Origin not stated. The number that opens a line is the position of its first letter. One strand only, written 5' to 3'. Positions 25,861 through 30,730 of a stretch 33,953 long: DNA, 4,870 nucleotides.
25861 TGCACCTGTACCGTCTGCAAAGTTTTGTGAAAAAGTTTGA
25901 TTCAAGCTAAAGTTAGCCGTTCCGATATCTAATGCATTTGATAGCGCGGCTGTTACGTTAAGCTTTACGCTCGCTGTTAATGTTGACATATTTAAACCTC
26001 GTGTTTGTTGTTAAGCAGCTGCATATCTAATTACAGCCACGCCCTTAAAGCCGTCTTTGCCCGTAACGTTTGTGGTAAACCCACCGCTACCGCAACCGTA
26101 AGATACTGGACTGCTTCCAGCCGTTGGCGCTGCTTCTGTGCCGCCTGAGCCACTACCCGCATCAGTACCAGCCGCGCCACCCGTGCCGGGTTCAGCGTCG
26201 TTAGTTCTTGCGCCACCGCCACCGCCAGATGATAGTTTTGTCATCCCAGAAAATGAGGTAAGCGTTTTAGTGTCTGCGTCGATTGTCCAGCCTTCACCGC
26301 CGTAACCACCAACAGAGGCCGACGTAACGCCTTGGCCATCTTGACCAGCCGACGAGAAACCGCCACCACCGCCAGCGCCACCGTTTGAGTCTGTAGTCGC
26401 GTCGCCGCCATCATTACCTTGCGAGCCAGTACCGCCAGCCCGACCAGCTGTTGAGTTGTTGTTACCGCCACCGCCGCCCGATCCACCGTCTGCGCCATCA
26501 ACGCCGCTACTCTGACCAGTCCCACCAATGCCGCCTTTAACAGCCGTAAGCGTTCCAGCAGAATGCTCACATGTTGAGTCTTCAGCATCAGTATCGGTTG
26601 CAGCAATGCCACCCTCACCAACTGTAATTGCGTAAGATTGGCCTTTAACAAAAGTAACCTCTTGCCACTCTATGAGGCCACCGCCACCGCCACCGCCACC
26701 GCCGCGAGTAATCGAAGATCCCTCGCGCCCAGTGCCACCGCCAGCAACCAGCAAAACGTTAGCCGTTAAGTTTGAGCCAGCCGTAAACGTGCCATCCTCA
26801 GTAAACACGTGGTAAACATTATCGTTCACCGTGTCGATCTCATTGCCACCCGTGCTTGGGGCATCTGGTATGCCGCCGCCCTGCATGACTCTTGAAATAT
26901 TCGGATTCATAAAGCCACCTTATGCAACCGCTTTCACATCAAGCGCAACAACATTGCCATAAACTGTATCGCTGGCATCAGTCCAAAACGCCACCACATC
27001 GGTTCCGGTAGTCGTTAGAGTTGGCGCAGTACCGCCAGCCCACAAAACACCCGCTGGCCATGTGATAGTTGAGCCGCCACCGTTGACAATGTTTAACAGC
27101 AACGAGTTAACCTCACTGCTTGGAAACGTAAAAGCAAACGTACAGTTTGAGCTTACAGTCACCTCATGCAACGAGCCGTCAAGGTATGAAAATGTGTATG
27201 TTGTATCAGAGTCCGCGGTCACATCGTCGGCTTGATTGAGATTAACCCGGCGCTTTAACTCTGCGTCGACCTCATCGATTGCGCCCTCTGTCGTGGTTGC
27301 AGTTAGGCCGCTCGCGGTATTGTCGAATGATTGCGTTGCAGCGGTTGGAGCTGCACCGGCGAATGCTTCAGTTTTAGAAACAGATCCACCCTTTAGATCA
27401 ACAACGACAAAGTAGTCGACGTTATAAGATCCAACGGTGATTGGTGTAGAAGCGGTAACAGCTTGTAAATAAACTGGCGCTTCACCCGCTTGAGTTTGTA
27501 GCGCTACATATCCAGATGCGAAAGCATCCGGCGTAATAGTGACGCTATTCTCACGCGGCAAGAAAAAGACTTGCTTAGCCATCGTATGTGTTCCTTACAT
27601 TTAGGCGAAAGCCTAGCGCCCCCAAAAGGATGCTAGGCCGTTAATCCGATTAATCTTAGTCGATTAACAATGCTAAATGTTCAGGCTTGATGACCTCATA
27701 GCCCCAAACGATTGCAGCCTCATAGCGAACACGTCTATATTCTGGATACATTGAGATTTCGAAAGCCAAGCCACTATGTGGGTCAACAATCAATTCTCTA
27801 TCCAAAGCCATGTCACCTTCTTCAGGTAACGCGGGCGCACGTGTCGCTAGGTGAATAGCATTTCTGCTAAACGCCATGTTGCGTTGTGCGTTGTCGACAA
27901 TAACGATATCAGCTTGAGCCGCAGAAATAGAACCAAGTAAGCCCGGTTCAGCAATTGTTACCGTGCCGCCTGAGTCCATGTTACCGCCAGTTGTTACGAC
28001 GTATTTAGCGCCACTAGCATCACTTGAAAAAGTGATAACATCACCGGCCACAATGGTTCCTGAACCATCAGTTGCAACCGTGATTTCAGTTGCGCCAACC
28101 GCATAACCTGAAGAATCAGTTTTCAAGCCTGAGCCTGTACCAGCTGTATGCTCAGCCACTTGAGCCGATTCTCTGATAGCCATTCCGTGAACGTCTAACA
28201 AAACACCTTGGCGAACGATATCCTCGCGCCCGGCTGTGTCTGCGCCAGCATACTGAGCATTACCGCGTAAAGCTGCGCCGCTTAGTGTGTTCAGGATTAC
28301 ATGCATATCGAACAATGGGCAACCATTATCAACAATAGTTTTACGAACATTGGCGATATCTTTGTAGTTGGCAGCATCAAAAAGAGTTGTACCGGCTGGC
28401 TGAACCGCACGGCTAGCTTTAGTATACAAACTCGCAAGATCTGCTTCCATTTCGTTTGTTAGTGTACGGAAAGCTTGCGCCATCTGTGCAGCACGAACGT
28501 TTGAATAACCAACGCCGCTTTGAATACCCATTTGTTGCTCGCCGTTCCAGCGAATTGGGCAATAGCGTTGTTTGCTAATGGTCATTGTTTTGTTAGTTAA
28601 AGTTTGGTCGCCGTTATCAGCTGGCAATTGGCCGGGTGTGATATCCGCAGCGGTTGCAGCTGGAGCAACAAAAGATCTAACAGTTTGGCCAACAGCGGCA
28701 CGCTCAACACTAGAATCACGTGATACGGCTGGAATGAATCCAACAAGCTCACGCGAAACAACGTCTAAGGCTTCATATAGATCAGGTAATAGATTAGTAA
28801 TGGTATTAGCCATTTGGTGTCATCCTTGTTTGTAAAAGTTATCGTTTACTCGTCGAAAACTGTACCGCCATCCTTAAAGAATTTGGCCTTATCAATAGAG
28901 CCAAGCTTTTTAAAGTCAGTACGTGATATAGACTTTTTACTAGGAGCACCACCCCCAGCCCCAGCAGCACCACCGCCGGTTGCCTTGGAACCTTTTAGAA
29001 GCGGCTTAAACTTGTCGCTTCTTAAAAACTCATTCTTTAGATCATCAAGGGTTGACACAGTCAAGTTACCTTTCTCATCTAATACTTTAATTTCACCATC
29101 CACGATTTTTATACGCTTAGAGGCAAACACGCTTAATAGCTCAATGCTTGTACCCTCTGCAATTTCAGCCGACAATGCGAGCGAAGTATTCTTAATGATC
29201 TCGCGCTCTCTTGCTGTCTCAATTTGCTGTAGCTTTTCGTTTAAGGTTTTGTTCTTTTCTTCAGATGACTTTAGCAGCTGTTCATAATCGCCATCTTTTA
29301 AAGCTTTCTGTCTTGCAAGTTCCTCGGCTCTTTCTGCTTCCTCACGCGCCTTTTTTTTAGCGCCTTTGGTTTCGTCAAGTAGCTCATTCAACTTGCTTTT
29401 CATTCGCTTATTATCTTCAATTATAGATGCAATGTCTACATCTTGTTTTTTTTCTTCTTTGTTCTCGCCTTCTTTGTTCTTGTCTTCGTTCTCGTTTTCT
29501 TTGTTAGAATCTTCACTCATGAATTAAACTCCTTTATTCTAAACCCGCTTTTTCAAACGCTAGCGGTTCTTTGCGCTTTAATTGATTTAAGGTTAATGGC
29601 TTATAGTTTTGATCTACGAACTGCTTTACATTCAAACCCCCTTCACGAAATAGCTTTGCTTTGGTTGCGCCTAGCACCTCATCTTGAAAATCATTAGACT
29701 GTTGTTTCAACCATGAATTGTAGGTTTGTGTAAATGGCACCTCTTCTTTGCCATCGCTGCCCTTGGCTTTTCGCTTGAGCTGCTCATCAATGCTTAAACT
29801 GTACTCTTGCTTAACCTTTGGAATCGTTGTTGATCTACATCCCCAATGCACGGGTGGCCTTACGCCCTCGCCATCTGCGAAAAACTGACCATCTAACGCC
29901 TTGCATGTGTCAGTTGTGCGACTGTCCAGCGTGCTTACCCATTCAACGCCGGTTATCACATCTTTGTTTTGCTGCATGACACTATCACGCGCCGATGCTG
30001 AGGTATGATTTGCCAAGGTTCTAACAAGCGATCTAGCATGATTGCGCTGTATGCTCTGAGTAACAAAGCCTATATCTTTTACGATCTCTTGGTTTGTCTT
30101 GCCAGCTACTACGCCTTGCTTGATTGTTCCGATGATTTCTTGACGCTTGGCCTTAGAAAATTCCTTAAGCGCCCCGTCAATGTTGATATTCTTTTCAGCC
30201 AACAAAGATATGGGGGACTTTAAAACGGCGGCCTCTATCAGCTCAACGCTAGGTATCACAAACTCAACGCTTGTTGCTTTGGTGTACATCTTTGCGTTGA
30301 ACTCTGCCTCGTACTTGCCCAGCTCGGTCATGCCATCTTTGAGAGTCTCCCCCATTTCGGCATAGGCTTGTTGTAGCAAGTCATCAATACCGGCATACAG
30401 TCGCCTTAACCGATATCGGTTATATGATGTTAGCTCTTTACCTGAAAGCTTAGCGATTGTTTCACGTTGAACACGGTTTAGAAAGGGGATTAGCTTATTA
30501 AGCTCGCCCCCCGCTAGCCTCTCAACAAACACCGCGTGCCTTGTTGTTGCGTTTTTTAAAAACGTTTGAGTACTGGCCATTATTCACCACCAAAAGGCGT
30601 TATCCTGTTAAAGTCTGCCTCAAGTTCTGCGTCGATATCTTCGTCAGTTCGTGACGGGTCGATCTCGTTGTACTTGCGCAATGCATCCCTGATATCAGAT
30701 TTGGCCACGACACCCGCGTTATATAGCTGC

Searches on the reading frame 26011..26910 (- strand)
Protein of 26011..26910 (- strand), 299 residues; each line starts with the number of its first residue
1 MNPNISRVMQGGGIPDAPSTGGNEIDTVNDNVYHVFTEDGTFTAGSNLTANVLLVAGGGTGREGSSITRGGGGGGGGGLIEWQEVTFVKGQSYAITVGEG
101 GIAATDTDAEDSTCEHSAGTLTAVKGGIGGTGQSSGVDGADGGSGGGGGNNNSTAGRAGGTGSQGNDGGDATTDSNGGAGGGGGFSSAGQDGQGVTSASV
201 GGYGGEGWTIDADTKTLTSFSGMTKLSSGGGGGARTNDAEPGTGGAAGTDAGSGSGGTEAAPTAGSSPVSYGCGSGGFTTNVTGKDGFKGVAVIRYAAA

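Call 21: search_protein_families(library=pfam, proteins=[window:26011-26910:-], max_evalue=0.001)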
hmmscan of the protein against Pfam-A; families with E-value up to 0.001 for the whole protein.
window:26011-26910:- (299 aa): 1 family
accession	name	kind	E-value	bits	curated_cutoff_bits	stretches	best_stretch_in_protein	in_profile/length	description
PF21722.4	Gly_rich_2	-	2.6e-12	47.7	24.3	1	39-296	3-225/226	Glycine-rich domain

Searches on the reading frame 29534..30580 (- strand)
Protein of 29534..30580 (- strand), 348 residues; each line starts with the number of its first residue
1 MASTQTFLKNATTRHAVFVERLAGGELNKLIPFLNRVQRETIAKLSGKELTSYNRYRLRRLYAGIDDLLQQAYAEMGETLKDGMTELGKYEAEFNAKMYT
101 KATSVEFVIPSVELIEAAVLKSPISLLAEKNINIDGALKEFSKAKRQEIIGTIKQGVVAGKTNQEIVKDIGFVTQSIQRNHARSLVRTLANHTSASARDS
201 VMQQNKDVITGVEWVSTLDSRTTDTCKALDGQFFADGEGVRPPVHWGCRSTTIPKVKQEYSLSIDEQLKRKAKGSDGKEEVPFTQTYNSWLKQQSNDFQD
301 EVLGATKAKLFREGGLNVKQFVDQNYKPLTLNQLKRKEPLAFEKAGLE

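Call 21: search_protein_families(library=pfam, proteins=[window:29534-30580:-], max_evalue=0.001)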
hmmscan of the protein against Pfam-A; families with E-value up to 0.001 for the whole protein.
window:29534-30580:- (348 aa): 1 family
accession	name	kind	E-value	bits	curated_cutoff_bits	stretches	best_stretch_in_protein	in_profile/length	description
PF04233.19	Phage_Mu_F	-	1.1e-12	49.1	29.6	1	149-253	3-112/112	Phage Mu protein F like protein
